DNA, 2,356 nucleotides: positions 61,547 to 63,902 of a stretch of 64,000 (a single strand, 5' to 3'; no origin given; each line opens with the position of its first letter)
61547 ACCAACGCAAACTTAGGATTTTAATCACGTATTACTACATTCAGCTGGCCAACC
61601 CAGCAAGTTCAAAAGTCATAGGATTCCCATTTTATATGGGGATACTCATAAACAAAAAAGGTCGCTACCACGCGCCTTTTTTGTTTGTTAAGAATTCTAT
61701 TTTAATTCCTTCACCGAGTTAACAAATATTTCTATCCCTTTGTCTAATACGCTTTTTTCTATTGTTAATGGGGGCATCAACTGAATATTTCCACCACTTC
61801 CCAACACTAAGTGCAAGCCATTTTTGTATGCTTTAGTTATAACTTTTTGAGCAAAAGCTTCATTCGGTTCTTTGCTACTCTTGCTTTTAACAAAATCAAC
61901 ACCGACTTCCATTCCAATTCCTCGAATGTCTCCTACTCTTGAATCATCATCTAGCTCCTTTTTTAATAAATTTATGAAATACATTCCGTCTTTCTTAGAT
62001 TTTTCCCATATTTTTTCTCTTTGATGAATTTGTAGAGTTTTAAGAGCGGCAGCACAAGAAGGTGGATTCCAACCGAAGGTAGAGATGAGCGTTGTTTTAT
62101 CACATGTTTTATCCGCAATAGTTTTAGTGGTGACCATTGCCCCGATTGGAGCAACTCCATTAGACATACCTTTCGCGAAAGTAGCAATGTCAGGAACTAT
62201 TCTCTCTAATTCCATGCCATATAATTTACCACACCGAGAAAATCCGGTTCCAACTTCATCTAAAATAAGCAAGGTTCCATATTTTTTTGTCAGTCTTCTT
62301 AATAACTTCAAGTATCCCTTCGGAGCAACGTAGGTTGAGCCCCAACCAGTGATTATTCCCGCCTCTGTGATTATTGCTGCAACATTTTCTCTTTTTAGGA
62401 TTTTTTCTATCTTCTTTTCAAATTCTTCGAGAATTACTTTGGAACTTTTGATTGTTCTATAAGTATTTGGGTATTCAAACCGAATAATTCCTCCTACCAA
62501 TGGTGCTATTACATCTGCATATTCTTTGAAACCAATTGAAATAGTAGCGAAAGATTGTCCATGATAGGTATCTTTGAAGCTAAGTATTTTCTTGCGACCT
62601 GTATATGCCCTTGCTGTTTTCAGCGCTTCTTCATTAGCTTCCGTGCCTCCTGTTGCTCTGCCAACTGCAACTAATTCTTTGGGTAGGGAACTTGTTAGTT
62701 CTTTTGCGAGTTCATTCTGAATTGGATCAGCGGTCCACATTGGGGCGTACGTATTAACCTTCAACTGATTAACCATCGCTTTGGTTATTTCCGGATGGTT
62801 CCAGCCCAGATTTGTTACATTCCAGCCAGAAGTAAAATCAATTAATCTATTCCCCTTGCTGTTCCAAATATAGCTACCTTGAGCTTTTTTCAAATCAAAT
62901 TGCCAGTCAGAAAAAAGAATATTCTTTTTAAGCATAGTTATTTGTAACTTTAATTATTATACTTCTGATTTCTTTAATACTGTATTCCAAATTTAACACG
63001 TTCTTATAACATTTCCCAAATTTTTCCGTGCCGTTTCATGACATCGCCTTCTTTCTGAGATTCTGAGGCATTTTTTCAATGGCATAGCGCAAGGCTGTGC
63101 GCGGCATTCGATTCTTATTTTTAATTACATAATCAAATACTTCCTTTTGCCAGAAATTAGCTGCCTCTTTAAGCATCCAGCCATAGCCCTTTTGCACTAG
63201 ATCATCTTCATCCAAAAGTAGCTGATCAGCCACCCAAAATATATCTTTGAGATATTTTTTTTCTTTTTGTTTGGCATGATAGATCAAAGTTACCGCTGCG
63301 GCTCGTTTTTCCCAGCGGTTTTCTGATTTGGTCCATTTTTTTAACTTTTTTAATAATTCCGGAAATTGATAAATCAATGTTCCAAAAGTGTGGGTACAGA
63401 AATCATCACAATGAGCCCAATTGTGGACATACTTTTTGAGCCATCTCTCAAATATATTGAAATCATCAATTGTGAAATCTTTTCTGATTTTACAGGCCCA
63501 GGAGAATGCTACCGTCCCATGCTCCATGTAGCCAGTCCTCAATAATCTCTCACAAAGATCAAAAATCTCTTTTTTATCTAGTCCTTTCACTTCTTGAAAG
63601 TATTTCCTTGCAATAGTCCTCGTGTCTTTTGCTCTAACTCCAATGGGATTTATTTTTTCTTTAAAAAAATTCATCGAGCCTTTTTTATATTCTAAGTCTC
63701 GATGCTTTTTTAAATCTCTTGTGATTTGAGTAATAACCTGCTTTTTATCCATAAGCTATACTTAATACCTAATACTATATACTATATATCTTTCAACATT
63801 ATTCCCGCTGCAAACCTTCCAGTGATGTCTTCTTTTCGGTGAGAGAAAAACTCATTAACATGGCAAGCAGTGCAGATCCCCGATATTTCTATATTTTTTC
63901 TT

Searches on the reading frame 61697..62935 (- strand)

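Call 81: search_protein_families(library=pfam, proteins=[window:61697-62935:-], max_evalue=0.001)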
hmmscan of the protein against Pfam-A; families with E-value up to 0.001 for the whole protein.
window:61697-62935:- (412 aa): 1 family
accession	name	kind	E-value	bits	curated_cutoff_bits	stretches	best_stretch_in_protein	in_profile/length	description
PF00202.27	Aminotran_3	-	2.4e-86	290.4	30.5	1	13-406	11-401/403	Aminotransferase class-III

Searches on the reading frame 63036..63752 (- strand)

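Call 81: search_protein_families(library=pfam, proteins=[window:63036-63752:-], max_evalue=0.001)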
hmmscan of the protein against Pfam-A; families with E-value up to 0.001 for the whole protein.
window:63036-63752:- (238 aa): 1 family
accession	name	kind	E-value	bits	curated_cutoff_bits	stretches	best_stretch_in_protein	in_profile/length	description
PF08713.17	DNA_alkylation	-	9.5e-56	189.3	21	1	11-228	2-213/213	DNA alkylation repair enzyme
